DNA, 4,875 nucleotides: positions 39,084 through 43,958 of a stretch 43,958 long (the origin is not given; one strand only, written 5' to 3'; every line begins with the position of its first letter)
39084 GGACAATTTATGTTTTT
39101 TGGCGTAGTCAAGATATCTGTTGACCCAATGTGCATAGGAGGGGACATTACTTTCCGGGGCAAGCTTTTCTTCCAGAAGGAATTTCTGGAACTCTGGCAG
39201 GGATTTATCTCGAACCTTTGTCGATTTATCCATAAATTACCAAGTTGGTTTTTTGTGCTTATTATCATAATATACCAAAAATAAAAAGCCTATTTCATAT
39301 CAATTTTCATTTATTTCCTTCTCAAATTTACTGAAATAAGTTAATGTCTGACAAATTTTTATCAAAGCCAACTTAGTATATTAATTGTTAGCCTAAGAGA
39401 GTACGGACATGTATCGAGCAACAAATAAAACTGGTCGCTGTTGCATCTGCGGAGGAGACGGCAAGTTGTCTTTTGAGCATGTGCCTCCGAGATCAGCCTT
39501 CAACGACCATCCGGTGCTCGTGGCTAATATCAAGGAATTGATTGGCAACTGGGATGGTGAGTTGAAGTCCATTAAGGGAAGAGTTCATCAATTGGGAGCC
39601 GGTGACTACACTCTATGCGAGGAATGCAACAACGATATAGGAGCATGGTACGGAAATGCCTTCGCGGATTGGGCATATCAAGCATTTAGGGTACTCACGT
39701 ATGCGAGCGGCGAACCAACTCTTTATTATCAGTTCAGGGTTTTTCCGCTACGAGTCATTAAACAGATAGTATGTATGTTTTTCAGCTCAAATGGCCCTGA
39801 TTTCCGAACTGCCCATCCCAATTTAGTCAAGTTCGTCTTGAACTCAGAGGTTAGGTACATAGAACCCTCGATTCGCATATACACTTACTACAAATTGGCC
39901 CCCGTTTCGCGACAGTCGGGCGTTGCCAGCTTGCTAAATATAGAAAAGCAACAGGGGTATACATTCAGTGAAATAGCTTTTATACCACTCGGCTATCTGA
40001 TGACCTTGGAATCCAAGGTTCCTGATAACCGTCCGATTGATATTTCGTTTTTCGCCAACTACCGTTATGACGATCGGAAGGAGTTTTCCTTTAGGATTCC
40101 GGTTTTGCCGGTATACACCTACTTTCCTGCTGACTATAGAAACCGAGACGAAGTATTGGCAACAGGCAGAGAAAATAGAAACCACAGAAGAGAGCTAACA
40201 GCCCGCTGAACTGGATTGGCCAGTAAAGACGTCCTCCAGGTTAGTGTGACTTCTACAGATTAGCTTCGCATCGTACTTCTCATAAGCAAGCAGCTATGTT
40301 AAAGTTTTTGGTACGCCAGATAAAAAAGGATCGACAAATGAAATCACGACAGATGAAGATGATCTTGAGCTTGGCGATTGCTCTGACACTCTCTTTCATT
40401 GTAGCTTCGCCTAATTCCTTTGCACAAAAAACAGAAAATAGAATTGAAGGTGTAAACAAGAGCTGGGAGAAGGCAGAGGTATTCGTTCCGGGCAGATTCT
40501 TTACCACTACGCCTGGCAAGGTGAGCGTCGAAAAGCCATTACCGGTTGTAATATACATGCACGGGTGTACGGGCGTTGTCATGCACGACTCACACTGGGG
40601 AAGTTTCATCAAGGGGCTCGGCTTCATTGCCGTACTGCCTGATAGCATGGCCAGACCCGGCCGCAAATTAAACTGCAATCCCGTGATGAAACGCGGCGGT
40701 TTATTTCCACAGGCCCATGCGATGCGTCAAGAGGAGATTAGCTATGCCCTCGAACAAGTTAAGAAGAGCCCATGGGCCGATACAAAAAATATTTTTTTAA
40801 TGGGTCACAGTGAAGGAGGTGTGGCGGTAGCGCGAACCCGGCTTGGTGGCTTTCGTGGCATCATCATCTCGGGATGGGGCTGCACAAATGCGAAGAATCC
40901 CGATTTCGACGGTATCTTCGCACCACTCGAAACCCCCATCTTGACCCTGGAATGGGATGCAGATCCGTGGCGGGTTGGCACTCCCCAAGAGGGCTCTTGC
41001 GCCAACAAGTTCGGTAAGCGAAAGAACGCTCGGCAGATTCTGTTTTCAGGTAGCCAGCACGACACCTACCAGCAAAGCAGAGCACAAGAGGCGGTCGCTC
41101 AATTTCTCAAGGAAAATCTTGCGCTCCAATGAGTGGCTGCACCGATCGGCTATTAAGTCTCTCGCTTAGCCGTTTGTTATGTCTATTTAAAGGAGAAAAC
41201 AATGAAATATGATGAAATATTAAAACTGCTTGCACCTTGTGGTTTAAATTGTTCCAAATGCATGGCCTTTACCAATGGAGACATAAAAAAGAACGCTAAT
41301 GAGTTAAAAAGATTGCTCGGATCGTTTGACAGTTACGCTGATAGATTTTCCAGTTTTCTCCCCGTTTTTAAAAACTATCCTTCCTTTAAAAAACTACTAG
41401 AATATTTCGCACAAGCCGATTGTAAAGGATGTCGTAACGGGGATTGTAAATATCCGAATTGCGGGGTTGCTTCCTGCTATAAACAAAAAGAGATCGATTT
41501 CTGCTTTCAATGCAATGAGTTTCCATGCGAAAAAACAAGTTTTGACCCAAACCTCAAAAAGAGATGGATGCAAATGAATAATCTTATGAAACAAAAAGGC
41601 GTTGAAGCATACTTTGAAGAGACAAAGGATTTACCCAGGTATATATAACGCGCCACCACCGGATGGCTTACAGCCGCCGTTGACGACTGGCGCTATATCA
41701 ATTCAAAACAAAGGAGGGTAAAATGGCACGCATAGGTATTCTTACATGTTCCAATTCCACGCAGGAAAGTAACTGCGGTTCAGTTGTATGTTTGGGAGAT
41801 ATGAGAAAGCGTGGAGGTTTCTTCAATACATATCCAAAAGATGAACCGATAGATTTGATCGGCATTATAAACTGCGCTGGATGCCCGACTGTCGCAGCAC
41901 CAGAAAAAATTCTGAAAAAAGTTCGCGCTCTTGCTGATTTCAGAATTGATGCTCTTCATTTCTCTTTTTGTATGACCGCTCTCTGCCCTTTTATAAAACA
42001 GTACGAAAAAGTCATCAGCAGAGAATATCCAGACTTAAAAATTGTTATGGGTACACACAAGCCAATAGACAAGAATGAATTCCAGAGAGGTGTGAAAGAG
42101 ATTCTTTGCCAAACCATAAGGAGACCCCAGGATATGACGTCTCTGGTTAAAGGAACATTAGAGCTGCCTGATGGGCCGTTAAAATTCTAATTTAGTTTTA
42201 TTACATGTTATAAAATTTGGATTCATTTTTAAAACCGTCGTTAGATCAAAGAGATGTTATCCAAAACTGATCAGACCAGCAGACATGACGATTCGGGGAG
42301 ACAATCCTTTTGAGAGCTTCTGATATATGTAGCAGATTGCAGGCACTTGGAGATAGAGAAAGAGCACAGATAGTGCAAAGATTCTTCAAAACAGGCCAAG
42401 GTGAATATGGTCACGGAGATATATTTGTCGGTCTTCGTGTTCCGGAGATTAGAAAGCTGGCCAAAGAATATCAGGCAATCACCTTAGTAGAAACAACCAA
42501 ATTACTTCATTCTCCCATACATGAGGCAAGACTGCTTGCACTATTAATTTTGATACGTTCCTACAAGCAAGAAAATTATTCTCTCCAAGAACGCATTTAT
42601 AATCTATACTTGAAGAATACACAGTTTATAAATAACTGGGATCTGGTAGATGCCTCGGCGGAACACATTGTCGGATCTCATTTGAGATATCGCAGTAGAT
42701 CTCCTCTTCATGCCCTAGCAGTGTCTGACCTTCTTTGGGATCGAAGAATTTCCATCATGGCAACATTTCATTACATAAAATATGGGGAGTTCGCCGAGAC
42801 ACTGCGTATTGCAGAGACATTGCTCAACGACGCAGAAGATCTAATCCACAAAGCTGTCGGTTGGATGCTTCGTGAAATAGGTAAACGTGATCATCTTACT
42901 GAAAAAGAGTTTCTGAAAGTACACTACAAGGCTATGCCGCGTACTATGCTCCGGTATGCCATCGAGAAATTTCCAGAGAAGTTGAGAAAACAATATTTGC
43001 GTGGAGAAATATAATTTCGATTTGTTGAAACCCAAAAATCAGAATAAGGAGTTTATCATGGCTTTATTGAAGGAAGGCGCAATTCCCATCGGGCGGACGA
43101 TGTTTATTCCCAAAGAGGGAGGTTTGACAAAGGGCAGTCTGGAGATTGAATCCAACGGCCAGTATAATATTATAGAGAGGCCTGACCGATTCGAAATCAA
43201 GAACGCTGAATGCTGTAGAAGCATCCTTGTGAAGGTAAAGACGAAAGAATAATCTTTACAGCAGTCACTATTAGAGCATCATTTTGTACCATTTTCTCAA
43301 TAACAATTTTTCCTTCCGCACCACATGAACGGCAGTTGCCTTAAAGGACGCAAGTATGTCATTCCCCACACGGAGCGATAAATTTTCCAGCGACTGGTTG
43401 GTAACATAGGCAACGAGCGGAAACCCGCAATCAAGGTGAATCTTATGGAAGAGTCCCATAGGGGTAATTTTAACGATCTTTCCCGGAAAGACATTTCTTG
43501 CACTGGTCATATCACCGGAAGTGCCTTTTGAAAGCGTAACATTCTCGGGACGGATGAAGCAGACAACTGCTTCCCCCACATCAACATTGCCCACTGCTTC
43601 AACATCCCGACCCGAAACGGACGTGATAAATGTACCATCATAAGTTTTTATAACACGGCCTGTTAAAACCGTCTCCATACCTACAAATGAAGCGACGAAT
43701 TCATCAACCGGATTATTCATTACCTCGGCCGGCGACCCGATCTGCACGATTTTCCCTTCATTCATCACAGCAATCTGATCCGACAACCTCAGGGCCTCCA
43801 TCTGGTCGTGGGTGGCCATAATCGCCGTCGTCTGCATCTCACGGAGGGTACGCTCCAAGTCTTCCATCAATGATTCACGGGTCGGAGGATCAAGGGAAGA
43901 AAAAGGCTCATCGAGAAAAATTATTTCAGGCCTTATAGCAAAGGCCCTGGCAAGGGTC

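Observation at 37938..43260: Chromosomal integron candidate: bona fide IntI facing six co-oriented accessory ORFs, without obvious canonical attC sites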

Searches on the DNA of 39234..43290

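Call 61: search_with_rna_model(model_id=R2, source=window, start=39234, end=43290, filters=off, max_evalue=10, show_alignments=6)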
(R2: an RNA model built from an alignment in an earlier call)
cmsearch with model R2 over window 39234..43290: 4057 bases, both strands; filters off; matches with E-value up to 10: 8.
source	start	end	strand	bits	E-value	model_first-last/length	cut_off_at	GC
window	39416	39446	+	8.2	0.99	1-104/104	no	0.42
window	41643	41698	+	7.2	2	1-104/104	no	0.57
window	41067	41142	-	6.6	3.1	1-104/104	no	0.51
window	40023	40070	+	6.3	3.7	1-104/104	no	0.4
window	39366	39393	-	6.2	4.1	1-104/104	no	0.32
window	41530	41545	+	5.8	5.5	1-104/104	no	0.19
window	41828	41854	+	5.4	7.2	1-104/104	no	0.33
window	41432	41472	-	4.9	9.7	1-104/104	no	0.46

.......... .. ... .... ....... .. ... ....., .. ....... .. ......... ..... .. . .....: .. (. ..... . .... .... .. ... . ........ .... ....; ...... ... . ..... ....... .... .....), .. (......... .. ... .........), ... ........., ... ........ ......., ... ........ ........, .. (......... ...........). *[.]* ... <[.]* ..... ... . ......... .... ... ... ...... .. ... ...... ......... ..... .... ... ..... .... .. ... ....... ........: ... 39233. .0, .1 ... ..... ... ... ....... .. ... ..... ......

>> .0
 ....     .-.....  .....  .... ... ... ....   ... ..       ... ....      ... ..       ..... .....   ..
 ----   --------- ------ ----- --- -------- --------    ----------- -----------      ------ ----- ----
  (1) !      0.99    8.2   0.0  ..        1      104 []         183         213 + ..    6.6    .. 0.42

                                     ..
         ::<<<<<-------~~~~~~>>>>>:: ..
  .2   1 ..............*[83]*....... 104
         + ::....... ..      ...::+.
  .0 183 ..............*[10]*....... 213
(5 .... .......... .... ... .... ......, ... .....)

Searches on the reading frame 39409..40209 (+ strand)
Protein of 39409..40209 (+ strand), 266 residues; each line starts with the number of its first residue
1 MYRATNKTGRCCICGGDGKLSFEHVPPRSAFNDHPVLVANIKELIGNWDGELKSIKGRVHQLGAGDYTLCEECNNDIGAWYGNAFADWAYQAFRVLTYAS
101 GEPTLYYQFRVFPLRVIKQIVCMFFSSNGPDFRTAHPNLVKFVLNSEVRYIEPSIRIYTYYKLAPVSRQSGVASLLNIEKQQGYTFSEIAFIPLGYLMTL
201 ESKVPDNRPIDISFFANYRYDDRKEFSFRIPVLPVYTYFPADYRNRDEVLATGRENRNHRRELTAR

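Call 3: search_protein_families(library=pfam, proteins=[window:39409-40209:+], max_evalue=0.01)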
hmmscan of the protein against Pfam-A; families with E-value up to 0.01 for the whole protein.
window:39409-40209:+ (266 aa): 0 families

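Call 4: search_protein_families(library=ncbifam, proteins=[window:39409-40209:+], max_evalue=0.01)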
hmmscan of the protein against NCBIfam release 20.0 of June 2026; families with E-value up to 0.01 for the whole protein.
window:39409-40209:+ (266 aa): 0 families

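Call 41: find_encoding_contigs(protein=window:39466-40209:+, flank=6000, max_places=8)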
Protein window:39466-40209:+ (247 aa): 1 contig read that carries it; 1 place shown.
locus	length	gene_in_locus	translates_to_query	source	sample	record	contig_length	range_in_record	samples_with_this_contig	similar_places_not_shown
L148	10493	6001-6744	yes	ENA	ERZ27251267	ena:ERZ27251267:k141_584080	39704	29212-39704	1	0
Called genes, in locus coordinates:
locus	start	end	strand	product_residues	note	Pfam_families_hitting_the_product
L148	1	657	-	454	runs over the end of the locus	PF05496:RuvB_N, PF13207:AAA_17 (faint), PF00004:AAA, PF16193:AAA_assoc_2, PF12002:MgsA_C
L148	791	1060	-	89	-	-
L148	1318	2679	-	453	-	PF00291:PALP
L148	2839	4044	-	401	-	PF01210:NAD_Gly3P_dh_N, PF03807:F420_oxidored (faint), PF07479:NAD_Gly3P_dh_C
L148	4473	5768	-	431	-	PF02899:Phage_int_SAM_1 (faint), PF13495:Phage_int_SAM_4, PF00589:Phage_integrase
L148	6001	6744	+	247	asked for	-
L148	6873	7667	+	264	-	-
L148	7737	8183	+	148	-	PF12675:DUF3795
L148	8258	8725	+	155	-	PF08821:CGGC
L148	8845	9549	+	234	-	PF08713:DNA_alkylation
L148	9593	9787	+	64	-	-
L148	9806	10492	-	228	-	PF08402:TOBE_2 (weak), PF03459:TOBE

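Call 55: search_protein_families(library=padloc, proteins=[window:39409-40209:+], max_evalue=0.01)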
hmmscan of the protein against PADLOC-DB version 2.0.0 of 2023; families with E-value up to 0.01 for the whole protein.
window:39409-40209:+ (266 aa): 0 families

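Call 64: search_protein_families(library=pfam, proteins=[window:39409-40209:+], max_evalue=5)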
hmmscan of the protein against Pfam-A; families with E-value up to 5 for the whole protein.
window:39409-40209:+ (266 aa): 2 families
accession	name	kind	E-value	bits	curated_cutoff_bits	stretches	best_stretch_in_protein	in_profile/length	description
PF14279.12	HNH_5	-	0.016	15.5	27.5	1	67-80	33-46/56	HNH endonuclease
PF00569.23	ZZ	-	0.11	12.8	21.4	1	53-75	14-36/45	Zinc finger, ZZ type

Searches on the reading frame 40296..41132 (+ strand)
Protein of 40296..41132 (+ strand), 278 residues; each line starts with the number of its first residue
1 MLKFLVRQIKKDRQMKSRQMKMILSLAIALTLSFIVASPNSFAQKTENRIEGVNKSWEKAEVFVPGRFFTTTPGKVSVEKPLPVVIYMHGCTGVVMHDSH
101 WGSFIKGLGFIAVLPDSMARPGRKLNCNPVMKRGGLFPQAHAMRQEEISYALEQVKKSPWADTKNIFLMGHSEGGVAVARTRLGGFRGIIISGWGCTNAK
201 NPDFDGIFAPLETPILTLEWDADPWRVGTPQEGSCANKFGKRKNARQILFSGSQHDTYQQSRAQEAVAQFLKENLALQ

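Call 3: search_protein_families(library=pfam, proteins=[window:40296-41132:+], max_evalue=0.01)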
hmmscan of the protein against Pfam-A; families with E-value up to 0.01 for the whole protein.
window:40296-41132:+ (278 aa): 0 families

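Call 4: search_protein_families(library=ncbifam, proteins=[window:40296-41132:+], max_evalue=0.01)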
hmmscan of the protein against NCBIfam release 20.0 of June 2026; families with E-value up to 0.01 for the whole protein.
window:40296-41132:+ (278 aa): 2 families
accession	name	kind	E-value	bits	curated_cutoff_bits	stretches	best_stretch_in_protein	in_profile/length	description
NF050058.1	e_dPHAscl_type1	hypoth_equivalog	7.1e-07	29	150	1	72-179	14-119/276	extracellular catalytic domain type 1 short-chain-length polyhydroxyalkanoate depolymerase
NF007857.0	PRK10566.1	equivalog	0.0063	16.3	201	1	77-177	22-120/249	esterase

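Call 55: search_protein_families(library=padloc, proteins=[window:40296-41132:+], max_evalue=0.01)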
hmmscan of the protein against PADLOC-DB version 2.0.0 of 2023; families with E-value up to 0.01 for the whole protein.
window:40296-41132:+ (278 aa): 0 families

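Call 64: search_protein_families(library=pfam, proteins=[window:40296-41132:+], max_evalue=5)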
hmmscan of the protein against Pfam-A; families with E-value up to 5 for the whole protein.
window:40296-41132:+ (278 aa): 3 families
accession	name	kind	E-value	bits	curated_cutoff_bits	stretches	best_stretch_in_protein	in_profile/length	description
PF12697.13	Abhydrolase_6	-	0.016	16.3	26.3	1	146-224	52-124/217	Alpha/beta hydrolase family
PF07224.18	Chlorophyllase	-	0.018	14.3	26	1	80-177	40-129/301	Chlorophyllase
PF00326.27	Peptidase_S9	-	0.023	14.7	22.6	1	151-179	51-79/213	Prolyl oligopeptidase family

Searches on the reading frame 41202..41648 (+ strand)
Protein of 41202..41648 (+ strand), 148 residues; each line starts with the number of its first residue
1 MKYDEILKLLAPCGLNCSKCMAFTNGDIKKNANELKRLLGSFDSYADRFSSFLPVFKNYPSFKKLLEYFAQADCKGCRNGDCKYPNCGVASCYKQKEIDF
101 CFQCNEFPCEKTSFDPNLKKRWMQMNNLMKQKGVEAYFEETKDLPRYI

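Call 3: search_protein_families(library=pfam, proteins=[window:41202-41648:+], max_evalue=0.01)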
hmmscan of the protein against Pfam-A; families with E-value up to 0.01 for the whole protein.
window:41202-41648:+ (148 aa): 1 family
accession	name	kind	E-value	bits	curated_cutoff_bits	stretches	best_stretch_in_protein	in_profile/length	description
PF12675.12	DUF3795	-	9e-18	65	22.6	1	10-112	2-81/83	Protein of unknown function (DUF3795)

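Call 4: search_protein_families(library=ncbifam, proteins=[window:41202-41648:+], max_evalue=0.01)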
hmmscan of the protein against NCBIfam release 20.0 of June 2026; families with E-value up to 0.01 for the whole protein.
window:41202-41648:+ (148 aa): 0 families

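Call 40: find_encoding_contigs(protein=window:41202-41648:+, flank=6000, max_places=8)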
Protein window:41202-41648:+ (148 aa): 2 contigs read that carry it; 2 places shown.
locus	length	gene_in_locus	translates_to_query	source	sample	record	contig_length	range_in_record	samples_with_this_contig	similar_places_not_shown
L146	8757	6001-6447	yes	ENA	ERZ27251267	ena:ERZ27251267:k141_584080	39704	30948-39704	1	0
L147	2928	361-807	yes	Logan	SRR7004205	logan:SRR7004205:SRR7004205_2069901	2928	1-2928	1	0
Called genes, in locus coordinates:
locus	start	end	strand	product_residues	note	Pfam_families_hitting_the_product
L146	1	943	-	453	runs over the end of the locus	PF00291:PALP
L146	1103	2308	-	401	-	PF01210:NAD_Gly3P_dh_N, PF03807:F420_oxidored (faint), PF07479:NAD_Gly3P_dh_C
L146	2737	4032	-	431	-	PF02899:Phage_int_SAM_1 (faint), PF13495:Phage_int_SAM_4, PF00589:Phage_integrase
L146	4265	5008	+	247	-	-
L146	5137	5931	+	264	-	-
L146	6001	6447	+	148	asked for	PF12675:DUF3795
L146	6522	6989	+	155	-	PF08821:CGGC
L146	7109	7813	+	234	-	PF08713:DNA_alkylation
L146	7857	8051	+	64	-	-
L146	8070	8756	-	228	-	PF08402:TOBE_2 (weak), PF03459:TOBE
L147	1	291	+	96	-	?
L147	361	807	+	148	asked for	PF12675:DUF3795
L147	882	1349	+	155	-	PF08821:CGGC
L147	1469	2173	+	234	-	PF08713:DNA_alkylation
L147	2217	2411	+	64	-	-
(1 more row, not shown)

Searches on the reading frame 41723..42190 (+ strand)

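Call 3: search_protein_families(library=pfam, proteins=[window:41723-42190:+], max_evalue=0.01)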
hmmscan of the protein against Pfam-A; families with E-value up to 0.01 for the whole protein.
window:41723-42190:+ (155 aa): 2 families
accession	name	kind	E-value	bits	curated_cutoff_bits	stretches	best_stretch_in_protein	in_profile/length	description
PF08821.16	CGGC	-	3e-19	69.6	27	1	3-112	1-106/106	CGGC domain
PF02310.24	B12-binding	-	0.0085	16.4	32.1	0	67-112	44-89/121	B12 binding domain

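Call 4: search_protein_families(library=ncbifam, proteins=[window:41723-42190:+], max_evalue=0.01)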
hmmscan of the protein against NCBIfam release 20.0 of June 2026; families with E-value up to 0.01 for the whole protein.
window:41723-42190:+ (155 aa): 0 families

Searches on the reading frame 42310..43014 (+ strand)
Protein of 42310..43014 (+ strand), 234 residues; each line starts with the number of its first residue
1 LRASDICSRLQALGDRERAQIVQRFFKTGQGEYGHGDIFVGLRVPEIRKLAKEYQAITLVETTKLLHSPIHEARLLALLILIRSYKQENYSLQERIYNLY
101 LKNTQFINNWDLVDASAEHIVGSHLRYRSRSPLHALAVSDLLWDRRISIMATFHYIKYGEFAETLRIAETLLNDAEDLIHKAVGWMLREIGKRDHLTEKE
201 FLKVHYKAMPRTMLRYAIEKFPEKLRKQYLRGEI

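Call 3: search_protein_families(library=pfam, proteins=[window:42310-43014:+], max_evalue=0.01)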
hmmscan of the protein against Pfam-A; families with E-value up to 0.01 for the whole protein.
window:42310-43014:+ (234 aa): 1 family
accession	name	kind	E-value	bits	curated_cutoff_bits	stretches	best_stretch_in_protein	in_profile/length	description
PF08713.17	DNA_alkylation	-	4.8e-63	213.1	21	1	8-221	3-213/213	DNA alkylation repair enzyme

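Call 4: search_protein_families(library=ncbifam, proteins=[window:42310-43014:+], max_evalue=0.01)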
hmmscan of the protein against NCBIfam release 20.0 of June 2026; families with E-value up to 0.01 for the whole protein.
window:42310-43014:+ (234 aa): 0 families

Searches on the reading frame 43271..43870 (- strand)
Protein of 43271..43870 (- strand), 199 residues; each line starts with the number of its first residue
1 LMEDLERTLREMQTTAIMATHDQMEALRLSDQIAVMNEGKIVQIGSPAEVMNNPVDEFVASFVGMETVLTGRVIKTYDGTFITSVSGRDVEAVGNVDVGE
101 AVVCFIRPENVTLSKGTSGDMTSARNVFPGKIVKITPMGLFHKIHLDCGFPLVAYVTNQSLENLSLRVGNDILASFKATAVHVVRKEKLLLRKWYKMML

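Call 3: search_protein_families(library=pfam, proteins=[window:43271-43870:-], max_evalue=0.01)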
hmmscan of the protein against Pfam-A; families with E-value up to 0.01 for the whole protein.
window:43271-43870:- (199 aa): 2 families
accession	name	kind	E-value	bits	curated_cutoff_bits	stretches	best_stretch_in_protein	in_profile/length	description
PF03459.23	TOBE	-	1.2e-10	41.9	22.3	1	122-183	1-64/64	TOBE domain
PF08402.16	TOBE_2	-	4e-06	27.3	21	1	106-183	3-75/76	TOBE domain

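Call 4: search_protein_families(library=ncbifam, proteins=[window:43271-43870:-], max_evalue=0.01)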
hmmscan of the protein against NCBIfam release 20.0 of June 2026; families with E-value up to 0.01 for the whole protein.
window:43271-43870:- (199 aa): 74 families (the best 25 are shown)
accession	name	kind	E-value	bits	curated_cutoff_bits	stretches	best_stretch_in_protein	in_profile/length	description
NF040840.2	tungstate_WtpC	equivalog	9.2e-42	143.5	440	1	1-183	169-346/347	tungstate ABC transporter ATP-binding protein WtpC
TIGR03265.1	PhnT2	equivalog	4.5e-28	98.5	457.7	1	4-183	176-351/353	putative 2-aminoethylphosphonate ABC transporter ATP-binding protein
TIGR01187.1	potA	subfamily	4e-27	95.1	355.6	1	1-183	139-324/325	polyamine ABC transporter ATP-binding protein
NF043075.1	MMSYN1_0197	equivalog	1.4e-25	89.9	550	1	1-186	171-341/341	spermidine/putrescine ABC transporter ATP-binding protein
NF006987.0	PRK09452.1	equivalog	6.9e-23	80.9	482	1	1-135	186-320/378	spermidine/putrescine ABC transporter ATP-binding protein PotA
NF008653.0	PRK11650.1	subfamily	1.4e-21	76.9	432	1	3-184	175-347/357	sn-glycerol-3-phosphate ABC transporter ATP-binding protein UgpC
NF040933.2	ABC_arch_GlcV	equivalog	9.6e-18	64.2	450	1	10-135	189-309/357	glucose ABC transporter ATP-binding protein GlcV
TIGR02142.1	modC_ABC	equivalog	1.5e-17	63.9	285.05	1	5-181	174-352/353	molybdenum ABC transporter ATP-binding protein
NF008621.0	PRK11607.1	equivalog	1.9e-17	63.2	613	1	9-156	196-346/377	putrescine ABC transporter ATP-binding subunit PotG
TIGR01186.1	proV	subfamily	2.5e-17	63.1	326.6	1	2-72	169-239/363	betaine/proline/choline family ABC transporter ATP-binding protein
NF008513.0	PRK11432.1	equivalog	2.6e-17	62.8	496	1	7-117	181-289/351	ferric ABC transporter ATP-binding protein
TIGR03258.1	PhnT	equivalog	1.1e-16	60.8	499.15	1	3-115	179-295/359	2-aminoethylphosphonate ABC transport system ATP-binding subunit PhnT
NF008233.0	PRK11000.1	equivalog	1.9e-16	59.8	568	1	4-195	175-364/369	maltose/maltodextrin ABC transporter ATP-binding protein MalK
NF008105.0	PRK10851.1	equivalog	2e-16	59.7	502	1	9-146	183-310/362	sulfate/thiosulfate ABC transporter ATP-binding protein CysA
TIGR00968.1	3a0106s01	subfamily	6.5e-16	58.6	342.75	1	9-68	177-236/237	sulfate ABC transporter ATP-binding protein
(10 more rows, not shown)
